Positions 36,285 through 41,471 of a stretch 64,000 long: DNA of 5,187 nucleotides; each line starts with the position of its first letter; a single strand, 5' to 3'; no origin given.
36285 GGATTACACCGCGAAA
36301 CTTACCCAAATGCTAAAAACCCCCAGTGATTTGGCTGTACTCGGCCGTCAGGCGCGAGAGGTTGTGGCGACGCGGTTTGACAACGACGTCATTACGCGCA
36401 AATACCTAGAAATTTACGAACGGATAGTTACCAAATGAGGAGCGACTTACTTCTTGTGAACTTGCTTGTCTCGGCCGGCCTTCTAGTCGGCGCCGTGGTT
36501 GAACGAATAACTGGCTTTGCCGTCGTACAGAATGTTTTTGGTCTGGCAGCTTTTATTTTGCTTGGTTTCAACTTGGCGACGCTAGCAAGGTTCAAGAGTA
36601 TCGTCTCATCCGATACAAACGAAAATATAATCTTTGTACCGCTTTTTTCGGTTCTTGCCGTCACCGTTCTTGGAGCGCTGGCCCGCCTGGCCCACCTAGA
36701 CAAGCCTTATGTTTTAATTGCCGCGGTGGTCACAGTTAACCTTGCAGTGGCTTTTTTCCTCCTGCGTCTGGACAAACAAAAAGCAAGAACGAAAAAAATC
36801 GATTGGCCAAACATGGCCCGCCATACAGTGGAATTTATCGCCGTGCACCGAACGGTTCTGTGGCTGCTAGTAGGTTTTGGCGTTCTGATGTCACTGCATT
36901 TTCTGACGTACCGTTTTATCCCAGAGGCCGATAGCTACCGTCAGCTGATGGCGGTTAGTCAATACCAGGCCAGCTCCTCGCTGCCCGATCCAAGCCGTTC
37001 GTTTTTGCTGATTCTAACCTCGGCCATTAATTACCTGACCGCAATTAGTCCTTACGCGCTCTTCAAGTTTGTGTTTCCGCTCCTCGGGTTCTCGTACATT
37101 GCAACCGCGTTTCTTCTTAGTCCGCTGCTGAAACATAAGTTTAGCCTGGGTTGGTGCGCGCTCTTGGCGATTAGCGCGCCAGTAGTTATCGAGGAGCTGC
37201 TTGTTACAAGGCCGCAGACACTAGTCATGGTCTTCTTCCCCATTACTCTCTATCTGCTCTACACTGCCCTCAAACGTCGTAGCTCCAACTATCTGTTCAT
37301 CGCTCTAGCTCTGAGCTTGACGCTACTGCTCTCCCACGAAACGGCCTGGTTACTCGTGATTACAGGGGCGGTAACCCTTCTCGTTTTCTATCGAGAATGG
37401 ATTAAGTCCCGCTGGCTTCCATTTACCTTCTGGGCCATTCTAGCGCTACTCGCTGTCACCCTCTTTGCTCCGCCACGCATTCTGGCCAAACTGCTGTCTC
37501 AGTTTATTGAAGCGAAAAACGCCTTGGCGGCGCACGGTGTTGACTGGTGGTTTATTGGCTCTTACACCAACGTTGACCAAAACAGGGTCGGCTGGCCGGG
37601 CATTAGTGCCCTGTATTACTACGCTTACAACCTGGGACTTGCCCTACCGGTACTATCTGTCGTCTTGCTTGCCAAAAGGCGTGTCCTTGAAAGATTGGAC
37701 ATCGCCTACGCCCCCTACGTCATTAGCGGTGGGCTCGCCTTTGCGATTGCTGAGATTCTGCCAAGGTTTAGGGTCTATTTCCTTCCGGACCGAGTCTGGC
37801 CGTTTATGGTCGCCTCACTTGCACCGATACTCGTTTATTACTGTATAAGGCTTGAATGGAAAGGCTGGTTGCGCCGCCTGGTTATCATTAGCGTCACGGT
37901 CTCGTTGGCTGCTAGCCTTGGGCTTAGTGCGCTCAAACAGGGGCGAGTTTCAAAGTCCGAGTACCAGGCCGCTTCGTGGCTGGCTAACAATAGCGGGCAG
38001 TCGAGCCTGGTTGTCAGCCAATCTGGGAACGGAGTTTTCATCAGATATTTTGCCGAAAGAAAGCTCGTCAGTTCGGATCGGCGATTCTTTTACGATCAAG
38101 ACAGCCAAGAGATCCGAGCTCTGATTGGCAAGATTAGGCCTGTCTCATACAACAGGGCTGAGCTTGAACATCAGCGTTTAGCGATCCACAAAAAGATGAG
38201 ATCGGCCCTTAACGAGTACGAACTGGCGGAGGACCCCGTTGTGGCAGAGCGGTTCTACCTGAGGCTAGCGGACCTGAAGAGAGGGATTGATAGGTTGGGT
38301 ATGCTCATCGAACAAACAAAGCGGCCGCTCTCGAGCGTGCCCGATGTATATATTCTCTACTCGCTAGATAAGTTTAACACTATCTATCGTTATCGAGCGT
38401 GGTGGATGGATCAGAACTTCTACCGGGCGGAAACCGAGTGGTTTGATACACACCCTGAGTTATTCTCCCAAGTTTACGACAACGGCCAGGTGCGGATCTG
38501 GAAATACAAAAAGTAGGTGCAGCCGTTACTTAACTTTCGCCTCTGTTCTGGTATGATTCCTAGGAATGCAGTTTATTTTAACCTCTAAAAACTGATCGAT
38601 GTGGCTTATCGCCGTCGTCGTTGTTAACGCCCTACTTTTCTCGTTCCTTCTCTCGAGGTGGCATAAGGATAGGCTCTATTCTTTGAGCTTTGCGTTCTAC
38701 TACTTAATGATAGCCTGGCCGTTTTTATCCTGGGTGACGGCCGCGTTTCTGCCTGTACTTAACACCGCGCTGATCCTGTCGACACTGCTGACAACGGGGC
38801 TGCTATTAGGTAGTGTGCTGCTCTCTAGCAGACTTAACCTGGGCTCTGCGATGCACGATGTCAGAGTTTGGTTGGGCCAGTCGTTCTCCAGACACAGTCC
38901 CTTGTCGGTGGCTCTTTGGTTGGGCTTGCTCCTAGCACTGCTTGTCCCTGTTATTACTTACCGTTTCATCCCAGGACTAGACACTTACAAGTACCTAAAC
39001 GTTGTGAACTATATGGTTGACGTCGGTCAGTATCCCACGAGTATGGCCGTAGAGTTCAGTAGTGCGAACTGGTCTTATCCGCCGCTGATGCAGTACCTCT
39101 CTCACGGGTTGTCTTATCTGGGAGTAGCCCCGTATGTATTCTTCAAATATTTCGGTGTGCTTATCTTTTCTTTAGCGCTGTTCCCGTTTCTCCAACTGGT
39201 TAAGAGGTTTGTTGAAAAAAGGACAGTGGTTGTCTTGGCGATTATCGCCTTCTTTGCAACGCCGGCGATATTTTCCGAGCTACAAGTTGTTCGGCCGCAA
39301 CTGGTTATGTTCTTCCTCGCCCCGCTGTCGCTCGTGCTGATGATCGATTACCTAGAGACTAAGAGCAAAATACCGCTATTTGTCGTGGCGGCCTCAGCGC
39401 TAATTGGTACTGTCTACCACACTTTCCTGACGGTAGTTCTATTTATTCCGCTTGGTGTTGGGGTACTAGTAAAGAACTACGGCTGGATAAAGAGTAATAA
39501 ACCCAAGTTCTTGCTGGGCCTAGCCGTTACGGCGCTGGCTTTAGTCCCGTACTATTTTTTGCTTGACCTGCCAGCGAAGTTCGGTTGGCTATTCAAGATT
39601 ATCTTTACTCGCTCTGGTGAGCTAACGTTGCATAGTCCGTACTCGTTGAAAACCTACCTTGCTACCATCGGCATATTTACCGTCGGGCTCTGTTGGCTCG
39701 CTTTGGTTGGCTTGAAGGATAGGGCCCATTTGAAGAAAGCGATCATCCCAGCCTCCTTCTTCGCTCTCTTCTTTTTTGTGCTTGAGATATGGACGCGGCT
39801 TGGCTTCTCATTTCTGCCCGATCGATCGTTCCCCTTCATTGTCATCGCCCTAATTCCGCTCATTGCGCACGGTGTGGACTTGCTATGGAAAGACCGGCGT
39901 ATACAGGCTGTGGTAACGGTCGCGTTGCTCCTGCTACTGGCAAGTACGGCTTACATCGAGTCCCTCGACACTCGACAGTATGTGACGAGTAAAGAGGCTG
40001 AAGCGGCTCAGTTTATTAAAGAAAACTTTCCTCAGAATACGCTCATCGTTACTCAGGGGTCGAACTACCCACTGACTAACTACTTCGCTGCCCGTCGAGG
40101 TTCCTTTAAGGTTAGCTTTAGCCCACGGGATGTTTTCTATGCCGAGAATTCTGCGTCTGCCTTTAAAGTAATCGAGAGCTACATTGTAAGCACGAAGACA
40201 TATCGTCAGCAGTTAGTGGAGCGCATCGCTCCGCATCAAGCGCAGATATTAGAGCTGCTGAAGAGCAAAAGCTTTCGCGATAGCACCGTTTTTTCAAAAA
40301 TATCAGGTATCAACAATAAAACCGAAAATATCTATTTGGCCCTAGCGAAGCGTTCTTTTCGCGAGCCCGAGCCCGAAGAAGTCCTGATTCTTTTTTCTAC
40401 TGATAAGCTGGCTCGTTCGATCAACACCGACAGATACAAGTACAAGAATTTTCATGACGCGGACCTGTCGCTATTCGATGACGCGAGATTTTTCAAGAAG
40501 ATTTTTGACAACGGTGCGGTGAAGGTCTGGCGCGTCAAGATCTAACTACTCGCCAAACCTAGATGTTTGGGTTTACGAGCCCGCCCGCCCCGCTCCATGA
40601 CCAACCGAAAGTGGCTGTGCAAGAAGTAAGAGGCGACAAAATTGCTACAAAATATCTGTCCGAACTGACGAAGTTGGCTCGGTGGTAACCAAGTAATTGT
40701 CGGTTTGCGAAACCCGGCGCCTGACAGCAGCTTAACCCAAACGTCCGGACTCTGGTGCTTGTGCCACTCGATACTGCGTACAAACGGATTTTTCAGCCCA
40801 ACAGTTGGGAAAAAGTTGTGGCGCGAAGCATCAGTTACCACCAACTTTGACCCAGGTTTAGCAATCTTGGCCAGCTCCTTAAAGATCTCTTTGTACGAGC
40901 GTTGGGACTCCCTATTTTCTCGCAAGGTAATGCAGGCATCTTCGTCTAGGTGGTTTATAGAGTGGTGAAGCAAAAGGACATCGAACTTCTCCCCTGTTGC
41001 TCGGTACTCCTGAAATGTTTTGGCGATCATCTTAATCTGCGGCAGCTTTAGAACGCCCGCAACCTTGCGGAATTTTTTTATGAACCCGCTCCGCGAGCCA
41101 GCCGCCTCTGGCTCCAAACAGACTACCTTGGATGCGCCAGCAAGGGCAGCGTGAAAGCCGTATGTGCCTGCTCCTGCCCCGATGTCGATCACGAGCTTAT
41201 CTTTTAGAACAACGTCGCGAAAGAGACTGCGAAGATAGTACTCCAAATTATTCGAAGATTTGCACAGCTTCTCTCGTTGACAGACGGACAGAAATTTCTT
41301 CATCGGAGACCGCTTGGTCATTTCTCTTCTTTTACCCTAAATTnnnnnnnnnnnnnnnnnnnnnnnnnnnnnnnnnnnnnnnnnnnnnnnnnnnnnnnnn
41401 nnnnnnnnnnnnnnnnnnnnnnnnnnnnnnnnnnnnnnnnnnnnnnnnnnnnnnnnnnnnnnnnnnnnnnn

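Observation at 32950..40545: GtrB/Dpm1-like GT2 with three candidate GT-C membrane glycosyltransferases, two of them tandem paralogs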

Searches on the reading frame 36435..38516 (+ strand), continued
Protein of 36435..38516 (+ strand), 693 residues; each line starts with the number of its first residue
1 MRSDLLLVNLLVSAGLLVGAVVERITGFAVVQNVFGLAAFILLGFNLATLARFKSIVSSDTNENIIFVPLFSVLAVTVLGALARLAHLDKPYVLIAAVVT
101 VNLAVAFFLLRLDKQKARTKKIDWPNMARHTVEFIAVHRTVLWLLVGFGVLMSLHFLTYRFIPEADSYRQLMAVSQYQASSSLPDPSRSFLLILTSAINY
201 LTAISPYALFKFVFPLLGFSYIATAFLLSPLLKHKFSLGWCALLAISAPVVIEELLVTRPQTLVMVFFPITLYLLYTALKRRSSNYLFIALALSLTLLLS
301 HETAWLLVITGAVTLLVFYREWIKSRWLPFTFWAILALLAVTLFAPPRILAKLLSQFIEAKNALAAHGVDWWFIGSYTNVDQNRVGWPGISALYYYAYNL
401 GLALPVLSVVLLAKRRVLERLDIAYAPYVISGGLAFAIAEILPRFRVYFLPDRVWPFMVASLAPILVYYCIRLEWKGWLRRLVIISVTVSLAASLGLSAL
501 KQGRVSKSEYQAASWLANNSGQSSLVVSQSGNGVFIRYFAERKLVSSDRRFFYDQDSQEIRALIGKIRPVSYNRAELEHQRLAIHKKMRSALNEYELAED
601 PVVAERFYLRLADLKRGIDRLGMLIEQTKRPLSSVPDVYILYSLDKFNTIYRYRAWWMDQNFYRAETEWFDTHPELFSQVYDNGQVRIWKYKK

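Call 53: find_related_loci(query=A4, collection=genome_contigs, flank=10000)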
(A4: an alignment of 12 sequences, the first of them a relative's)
Query A4 (692 aa) in genome_contigs; peptide patterns used: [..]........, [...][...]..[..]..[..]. (x = any residue, [..] = any of these).
47 stretches matched a pattern; 16 encode a relative of the query (tblastn E <= 1e-3); 16 distinct loci.
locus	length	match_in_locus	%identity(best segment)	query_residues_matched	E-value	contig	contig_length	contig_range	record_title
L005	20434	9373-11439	54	1-689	0e+0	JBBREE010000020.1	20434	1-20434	MAG: Candidatus Moraniibacteriota bacterium isolate Co_metawrap_2488 Cmw_2488_k141_15107218_length_20434_cov_10.0000, wh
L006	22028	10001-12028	40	5-690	1e-149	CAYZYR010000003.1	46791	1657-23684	MAG TPA_asm: uncultured Candidatus Saccharibacteria bacterium isolate SRP192927_co2_744 genome assembly, contig: NODE_79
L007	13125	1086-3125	37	15-691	9e-130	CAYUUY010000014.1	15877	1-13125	MAG TPA_asm: uncultured Candidatus Saccharibacteria bacterium isolate binchicken_co173_290 genome assembly, contig: NODE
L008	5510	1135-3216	35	1-690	7e-126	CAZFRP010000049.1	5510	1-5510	MAG TPA_asm: uncultured Candidatus Saccharibacteria bacterium isolate binchicken_co387_145 genome assembly, contig: NODE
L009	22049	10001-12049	37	7-690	4e-119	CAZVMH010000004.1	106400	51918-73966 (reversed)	MAG TPA_asm: uncultured Candidatus Saccharibacteria bacterium isolate binchicken_co79_39 genome assembly, contig: NODE_9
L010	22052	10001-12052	35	1-690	3e-111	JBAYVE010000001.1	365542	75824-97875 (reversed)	MAG: Patescibacteria group bacterium isolate SO_2016_LW3_52 scaffold00019_LW162_2016, whole genome shotgun sequence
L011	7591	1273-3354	35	1-690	2e-110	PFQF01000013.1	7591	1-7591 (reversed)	MAG: Candidatus Berkelbacteria bacterium CG_4_10_14_0_2_um_filter_35_9_33_12 CG_4_10_14_0.2_scaffold_15591_c, whole geno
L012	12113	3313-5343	36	4-690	3e-106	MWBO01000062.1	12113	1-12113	MAG: candidate division WS2 bacterium ADurb.Bin280 BWY43_contig000062, whole genome shotgun sequence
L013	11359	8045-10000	35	28-690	4e-105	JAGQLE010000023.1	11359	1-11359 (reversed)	MAG: Candidatus Berkelbacteria bacterium isolate HKST-UBA08 2012-05-30_1_(paired)_contig_182827, whole genome shotgun se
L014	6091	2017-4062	29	8-690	2e-95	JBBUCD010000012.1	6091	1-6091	MAG: Patescibacteria group bacterium isolate H41-bin162 H41_bin162_000000000012, whole genome shotgun sequence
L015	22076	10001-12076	29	15-690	3e-93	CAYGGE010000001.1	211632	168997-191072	MAG TPA_asm: uncultured Candidatus Saccharibacteria bacterium isolate ERP113451_co3_242 genome assembly, contig: NODE_7_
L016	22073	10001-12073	31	7-690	1e-83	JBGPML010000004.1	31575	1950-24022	MAG: Patescibacteria group bacterium isolate OBJ_0618_7090110_239 k141_10927101_length_31575_cov_45.3217, whole genome s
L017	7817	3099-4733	30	145-690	2e-71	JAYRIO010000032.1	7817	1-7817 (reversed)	MAG: Patescibacteria group bacterium isolate SZ_szas25bin.55 k141_394140, whole genome shotgun sequence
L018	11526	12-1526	30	195-692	4e-71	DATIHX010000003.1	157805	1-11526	MAG TPA_asm: Candidatus Saccharimonadales bacterium isolate SMAG_U15649 k141_209732, whole genome shotgun sequence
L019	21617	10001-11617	28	152-690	2e-66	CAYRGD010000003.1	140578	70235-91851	MAG TPA_asm: uncultured Candidatus Saccharibacteria bacterium isolate SRP285395_co2_211 genome assembly, contig: NODE_11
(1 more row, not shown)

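Call 60: search_protein_families(library=pfam, alignment_id=A5, max_evalue=0.01)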
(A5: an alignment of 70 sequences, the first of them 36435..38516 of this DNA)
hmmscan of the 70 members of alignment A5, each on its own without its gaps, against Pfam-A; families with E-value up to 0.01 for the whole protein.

A. member 1, window:36435-38516:+ (693 aa): 1 family
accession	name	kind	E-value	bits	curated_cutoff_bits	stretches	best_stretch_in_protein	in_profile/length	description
PF13231.12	PMT_2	-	0.0019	18.9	26.1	1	228-346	43-156/160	Dolichyl-phosphate-mannose-protein mannosyltransferase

B. families by the number of members that match (of 70 scanned): 8 families
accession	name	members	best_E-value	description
PF20604.3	DUF6798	10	0.00017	Domain of unknown function (DUF6798)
PF07760.16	DUF1616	5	2e-07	Protein of unknown function (DUF1616)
PF13231.12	PMT_2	5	6.8e-07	Dolichyl-phosphate-mannose-protein mannosyltransferase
PF24070.1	T4_MRH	1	0.0005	T4 MRH-like protein family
PF20176.3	DUF6541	1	0.0026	Family of unknown function (DUF6541)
PF11083.13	Relaxase_C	1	0.0058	C-terminal helical hairpin domain from relaxase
PF11371.13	DUF3172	1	0.0083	Protein of unknown function (DUF3172)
PF11074.14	DUF2779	1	0.0089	Domain of unknown function(DUF2779)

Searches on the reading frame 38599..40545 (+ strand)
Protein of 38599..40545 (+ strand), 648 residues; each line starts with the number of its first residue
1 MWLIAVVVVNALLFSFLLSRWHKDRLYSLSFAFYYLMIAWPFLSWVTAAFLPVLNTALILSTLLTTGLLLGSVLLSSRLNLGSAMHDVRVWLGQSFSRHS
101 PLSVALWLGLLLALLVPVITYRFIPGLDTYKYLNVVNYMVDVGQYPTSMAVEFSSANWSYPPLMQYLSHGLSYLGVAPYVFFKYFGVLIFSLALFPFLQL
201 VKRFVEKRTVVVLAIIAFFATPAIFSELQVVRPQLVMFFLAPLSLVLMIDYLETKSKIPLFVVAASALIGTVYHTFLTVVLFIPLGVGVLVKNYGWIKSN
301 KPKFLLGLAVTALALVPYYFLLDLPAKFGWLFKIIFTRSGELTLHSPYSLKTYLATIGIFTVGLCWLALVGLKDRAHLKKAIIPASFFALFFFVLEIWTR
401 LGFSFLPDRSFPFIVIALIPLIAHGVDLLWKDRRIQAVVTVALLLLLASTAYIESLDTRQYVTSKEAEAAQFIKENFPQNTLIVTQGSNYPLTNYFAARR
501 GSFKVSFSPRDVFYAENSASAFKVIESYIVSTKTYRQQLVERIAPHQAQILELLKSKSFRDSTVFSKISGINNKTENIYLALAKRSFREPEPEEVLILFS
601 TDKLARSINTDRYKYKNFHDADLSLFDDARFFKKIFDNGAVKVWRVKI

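Call 4: search_protein_families(library=pfam, proteins=[window:38599-40545:+], max_evalue=0.1)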
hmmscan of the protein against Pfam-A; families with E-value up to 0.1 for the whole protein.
window:38599-40545:+ (648 aa): 0 families

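Call 5: search_protein_families(library=ncbifam, proteins=[window:38599-40545:+], max_evalue=0.1)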
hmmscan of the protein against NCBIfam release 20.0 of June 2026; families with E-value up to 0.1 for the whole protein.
window:38599-40545:+ (648 aa): 0 families

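Call 10: search_solved_structures(query=window:38599-40545:+, max_evalue=10)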
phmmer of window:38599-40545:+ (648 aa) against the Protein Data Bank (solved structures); distinct sequences matched with E-value up to 10: 0.

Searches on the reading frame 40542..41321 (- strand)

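Call 4: search_protein_families(library=pfam, proteins=[window:40542-41321:-], max_evalue=0.1)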
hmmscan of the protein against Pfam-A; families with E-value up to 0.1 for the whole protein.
window:40542-41321:- (259 aa): 8 families
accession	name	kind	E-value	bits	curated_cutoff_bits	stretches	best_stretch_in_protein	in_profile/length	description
PF13847.12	Methyltransf_31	-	5e-07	29.9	27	1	41-170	4-118/145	Methyltransferase domain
PF13489.12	Methyltransf_23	-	1.2e-06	28.8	27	1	40-205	22-160/164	Methyltransferase domain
PF13649.12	Methyltransf_25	-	6.4e-05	24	27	1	44-130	1-82/97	Methyltransferase domain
PF08241.18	Methyltransf_11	-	0.00029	21.8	21.2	1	46-161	2-94/95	Methyltransferase domain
PF02527.21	GidB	-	0.001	18.9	27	1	41-117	48-120/184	rRNA small subunit methyltransferase G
PF08242.18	Methyltransf_12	-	0.0019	19.4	30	1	45-133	1-85/98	Methyltransferase domain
PF08003.17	Methyltransf_9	-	0.019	14.4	23.8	1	39-73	114-148/315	Protein of unknown function (DUF1698)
PF03602.21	Cons_hypoth95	-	0.04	14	24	1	39-117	40-118/182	Conserved hypothetical protein 95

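Call 5: search_protein_families(library=ncbifam, proteins=[window:40542-41321:-], max_evalue=0.1)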
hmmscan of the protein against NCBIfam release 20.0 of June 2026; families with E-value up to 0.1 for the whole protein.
window:40542-41321:- (259 aa): 16 families
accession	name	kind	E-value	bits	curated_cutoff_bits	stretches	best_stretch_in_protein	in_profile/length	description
TIGR00452.1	TIGR00452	equivalog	6e-06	25.3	275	1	39-118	116-190/316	tRNA 5-methoxyuridine(34)/uridine 5-oxyacetic acid(34) synthase CmoB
NF011650.0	PRK15068.1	equivalog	9.9e-06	24.6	209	1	39-117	121-195/324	tRNA 5-methoxyuridine(34)/uridine 5-oxyacetic acid(34) synthase CmoB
TIGR01444.1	fkbM_fam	subfamily_domain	0.0022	18.5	37.7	1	44-73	2-32/143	FkbM family methyltransferase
TIGR00406.1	prmA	equivalog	0.0025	17.3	183.15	1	35-72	154-191/288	50S ribosomal protein L11 methyltransferase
NF041675.1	sarc_dimgly_tmase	equivalog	0.0035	17.3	550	1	39-206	65-212/278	sarcosine/dimethylglycine N-methyltransferase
TIGR04290.1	meth_Rta_06860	hypoth_equivalog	0.0038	16.7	300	1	39-125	48-128/226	TIGR04290 family methyltransferase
TIGR02752.1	MenG_heptapren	equivalog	0.0083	15.7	419.85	0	142-171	129-158/231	demethylmenaquinone methyltransferase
TIGR00478.1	tly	subfamily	0.012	14.9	185.8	1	36-70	71-105/228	TlyA family rRNA (cytidine-2'-O)-methyltransferase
NF043040.1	corrin_prot_MT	hypoth_equivalog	0.013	14.9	180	0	29-72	30-72/216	corrinoid protein-associated methyltransferase CpaM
TIGR01983.1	UbiG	equivalog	0.013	14.8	102.95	1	37-129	46-133/228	bifunctional 2-polyprenyl-6-hydroxyphenol methylase/3-demethylubiquinol 3-O-methyltransferase UbiG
TIGR00138.1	rsmG_gidB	equivalog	0.016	14.9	99.5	1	37-127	41-128/183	16S rRNA (guanine(527)-N(7))-methyltransferase RsmG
TIGR02469.1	CbiT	equivalog_domain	0.019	15.2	78.3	0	40-74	18-54/124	precorrin-6Y C5,15-methyltransferase (decarboxylating) subunit CbiT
NF001243.0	PRK00216.1-4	equivalog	0.019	14.3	235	0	142-170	131-159/237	demethylmenaquinone methyltransferase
NF011528.0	PRK14968.1-2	equivalog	0.046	13.2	171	1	38-74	36-73/205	putative methyltransferase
NF001241.0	PRK00216.1-2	equivalog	0.086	12.5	327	0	143-170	128-155/231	demethylmenaquinone methyltransferase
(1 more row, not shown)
